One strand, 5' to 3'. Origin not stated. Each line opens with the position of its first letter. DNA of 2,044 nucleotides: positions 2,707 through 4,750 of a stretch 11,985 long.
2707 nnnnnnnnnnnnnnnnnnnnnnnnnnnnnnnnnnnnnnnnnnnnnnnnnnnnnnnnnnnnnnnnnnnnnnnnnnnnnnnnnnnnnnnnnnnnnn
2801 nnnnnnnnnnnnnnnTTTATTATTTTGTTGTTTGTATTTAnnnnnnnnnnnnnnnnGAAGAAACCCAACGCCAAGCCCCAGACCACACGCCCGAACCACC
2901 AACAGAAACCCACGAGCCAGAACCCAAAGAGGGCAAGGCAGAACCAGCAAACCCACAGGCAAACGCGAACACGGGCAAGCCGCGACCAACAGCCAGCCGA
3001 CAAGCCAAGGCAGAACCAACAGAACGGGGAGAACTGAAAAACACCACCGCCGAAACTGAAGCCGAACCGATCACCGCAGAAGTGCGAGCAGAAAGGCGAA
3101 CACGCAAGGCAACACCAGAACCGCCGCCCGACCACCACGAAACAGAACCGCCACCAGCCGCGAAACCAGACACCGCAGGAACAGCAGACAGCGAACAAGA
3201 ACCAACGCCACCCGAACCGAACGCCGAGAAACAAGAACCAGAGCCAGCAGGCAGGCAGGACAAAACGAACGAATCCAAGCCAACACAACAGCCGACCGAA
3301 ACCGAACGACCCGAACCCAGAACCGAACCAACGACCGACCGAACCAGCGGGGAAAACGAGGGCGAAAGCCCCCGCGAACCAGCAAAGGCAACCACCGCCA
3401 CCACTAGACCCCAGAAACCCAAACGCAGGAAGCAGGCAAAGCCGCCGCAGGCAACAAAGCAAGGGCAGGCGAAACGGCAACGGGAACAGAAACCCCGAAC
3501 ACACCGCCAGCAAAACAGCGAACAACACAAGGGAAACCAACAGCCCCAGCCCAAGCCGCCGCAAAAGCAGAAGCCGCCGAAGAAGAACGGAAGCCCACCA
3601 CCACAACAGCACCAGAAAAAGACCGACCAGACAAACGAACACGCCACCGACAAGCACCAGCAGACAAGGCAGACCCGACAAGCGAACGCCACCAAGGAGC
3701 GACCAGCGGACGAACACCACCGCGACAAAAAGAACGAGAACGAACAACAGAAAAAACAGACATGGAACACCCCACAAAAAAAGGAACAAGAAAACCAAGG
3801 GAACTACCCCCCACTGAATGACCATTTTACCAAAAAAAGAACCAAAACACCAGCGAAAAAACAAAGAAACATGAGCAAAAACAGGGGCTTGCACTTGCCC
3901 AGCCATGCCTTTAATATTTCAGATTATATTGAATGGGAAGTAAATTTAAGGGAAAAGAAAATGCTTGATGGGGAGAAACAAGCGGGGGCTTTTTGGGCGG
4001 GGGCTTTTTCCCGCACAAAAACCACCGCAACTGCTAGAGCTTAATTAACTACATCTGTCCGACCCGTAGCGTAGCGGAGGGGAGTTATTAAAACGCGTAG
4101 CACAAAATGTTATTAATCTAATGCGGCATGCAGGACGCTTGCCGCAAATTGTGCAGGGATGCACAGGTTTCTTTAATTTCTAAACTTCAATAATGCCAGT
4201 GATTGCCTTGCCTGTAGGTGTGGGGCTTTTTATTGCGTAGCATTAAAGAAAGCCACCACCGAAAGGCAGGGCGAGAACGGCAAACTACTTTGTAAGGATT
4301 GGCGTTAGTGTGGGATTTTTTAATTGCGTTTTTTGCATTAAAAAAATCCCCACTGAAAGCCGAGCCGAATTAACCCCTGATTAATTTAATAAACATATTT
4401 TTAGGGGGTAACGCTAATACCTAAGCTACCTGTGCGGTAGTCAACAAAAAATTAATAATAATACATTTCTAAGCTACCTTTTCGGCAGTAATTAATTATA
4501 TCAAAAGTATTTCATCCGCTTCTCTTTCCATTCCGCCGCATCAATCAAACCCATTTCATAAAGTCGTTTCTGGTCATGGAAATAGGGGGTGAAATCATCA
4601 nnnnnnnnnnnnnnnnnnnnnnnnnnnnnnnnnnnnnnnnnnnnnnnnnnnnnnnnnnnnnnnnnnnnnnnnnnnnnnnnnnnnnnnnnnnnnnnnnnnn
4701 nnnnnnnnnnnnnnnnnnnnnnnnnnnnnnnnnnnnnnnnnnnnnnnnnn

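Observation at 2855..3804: About 950 nt with virtually no thymine on one strand (no adenine on the other) inside an AT-rich replicon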

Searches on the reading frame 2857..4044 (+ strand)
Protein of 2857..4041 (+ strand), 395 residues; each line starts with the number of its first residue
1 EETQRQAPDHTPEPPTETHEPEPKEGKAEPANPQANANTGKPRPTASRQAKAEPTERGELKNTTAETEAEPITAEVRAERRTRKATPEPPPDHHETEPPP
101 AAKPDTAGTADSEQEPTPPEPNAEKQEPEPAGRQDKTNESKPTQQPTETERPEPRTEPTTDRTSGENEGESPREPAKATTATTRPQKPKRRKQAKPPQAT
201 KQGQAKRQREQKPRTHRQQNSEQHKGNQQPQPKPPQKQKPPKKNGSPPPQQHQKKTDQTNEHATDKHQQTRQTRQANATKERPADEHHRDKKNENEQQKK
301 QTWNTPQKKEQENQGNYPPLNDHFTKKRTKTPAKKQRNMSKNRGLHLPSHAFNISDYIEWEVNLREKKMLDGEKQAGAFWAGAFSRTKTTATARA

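Call 14: search_protein_families(library=pfam, proteins=[window:2857-4041:+], max_evalue=0.01)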
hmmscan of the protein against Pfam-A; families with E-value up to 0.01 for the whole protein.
window:2857-4041:+ (395 aa): 0 families

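Call 15: search_protein_families(library=phrogs, proteins=[window:2857-4041:+], max_evalue=0.01)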
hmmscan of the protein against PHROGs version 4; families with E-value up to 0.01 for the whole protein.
window:2857-4041:+ (395 aa): 0 families

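Call 17: find_encoding_contigs(protein=window:3082-4044:+, flank=10000, max_places=10)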
Protein window:3082-4044:+ (320 aa): 1 contig read that carries it; 1 place shown.
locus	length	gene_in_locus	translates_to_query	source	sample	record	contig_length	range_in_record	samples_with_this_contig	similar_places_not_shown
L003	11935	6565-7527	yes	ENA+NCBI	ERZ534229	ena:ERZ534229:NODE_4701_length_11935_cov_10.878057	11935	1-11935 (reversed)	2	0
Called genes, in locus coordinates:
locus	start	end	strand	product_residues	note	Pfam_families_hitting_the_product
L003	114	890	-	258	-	PF01695:IstB_IS21, PF00308:Bac_DnaA, PF00004:AAA (weak)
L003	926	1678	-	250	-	PF13730:HTH_36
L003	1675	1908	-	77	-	PF01381:HTH_3, PF15943:YdaS_toxin (weak)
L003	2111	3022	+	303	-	PF01223:Endonuclease_NS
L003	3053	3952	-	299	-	PF09588:YqaJ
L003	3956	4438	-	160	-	-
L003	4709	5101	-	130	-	-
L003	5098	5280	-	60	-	-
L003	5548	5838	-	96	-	-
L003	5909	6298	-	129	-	PF24692:DUF7659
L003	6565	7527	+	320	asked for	-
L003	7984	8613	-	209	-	PF04307:YdjM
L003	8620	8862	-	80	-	-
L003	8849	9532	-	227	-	-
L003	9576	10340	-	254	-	-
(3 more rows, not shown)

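Call 21: find_homologous_proteins(query=window:2857-4041:+, max_evalue=0.001)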
Query window:2857-4041:+: 3828 candidates shared short words with the query, none scored E <= 0.001.

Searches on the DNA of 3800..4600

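Call 27: search_rna_families(source=window, start=3800, end=4600, threshold=evalue, max_evalue=10, show_alignments=3)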
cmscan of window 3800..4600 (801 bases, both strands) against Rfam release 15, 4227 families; matches with E-value up to 10: 11.
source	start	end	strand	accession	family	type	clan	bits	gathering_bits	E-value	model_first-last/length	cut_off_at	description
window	4418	4445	-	RF01317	CRISPR-DR4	Gene; CRISPR;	CL00014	32.2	35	3.4e-05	1-28/28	no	CRISPR RNA direct repeat element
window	4291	4372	+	RF03323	mir-3613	Gene; miRNA;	-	21.6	91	0.08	1-86/86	no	mir-3613 microRNA precursor family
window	4466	4493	-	RF01317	CRISPR-DR4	Gene; CRISPR;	CL00014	19.8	35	0.22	1-28/28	no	CRISPR RNA direct repeat element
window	4338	4477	-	RF00444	PrrF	Gene; sRNA;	-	17.8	90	2.4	1-150/150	no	PrrF RNA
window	4191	4285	-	RF03562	mir-2004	Gene; miRNA;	-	17.4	100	3.4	1-98/98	no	mir-2004 microRNA precursor family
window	4203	4274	+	RF03578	mir-3910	Gene; miRNA;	-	17.1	95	2.6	1-82/82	no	mir-3910 microRNA precursor family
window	4298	4364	+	RF04239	mir-4679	Gene; miRNA;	-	16.3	88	5.5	1-75/75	no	mir-4679 microRNA precursor family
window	4299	4364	+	RF03402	mir-957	Gene; miRNA;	-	16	66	2.3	1-77/77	no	mir-957 microRNA precursor family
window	3963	4014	-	RF00192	BLV_package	Cis-reg;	-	15.9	70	1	1-55/55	no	Bovine leukaemia virus RNA packaging signal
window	3992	4019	-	RF00793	mir-497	Gene; miRNA;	-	15.9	62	4.2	30-57/85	no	mir-497 microRNA precursor family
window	4295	4366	+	RF00692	MIR171_2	Gene; miRNA;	CL00099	14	65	7.4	1-111/111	no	MIR171_2 microRNA precursor family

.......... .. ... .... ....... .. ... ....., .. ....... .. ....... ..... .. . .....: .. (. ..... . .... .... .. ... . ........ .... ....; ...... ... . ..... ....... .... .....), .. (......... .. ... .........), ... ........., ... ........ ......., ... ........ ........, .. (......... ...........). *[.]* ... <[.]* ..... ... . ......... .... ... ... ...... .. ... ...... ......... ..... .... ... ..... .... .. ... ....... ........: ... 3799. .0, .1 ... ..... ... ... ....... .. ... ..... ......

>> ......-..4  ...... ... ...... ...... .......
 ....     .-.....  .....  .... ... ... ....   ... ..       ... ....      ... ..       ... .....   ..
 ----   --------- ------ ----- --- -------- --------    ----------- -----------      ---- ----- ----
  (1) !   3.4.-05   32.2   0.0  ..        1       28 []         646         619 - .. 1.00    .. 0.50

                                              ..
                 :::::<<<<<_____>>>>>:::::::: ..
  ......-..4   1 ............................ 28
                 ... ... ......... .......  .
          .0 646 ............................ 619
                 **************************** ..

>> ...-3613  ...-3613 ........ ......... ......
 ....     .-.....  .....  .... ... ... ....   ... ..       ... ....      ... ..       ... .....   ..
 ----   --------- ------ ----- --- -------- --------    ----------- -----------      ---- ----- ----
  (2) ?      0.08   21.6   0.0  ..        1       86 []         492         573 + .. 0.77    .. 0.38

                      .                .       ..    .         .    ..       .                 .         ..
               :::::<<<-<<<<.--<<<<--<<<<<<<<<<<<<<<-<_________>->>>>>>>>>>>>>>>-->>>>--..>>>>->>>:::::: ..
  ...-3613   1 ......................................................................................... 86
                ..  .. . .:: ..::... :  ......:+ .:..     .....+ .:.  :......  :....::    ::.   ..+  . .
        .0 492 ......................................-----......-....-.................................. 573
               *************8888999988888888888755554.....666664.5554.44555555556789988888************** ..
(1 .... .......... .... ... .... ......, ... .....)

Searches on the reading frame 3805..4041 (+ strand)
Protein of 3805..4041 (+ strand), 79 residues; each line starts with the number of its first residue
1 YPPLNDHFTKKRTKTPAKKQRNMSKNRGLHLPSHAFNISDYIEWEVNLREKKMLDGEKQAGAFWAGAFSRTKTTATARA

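Call 39: find_related_loci(query=window:3805-4041:+, collection=viral_contigs, flank=8000)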
Query window:3805-4041:+ (79 aa) in viral_contigs; peptide patterns used: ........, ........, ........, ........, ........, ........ (x = any residue, [..] = any of these).
13 stretches matched a pattern, but none encodes a relative of the query by tblastn (E <= 1e-3).
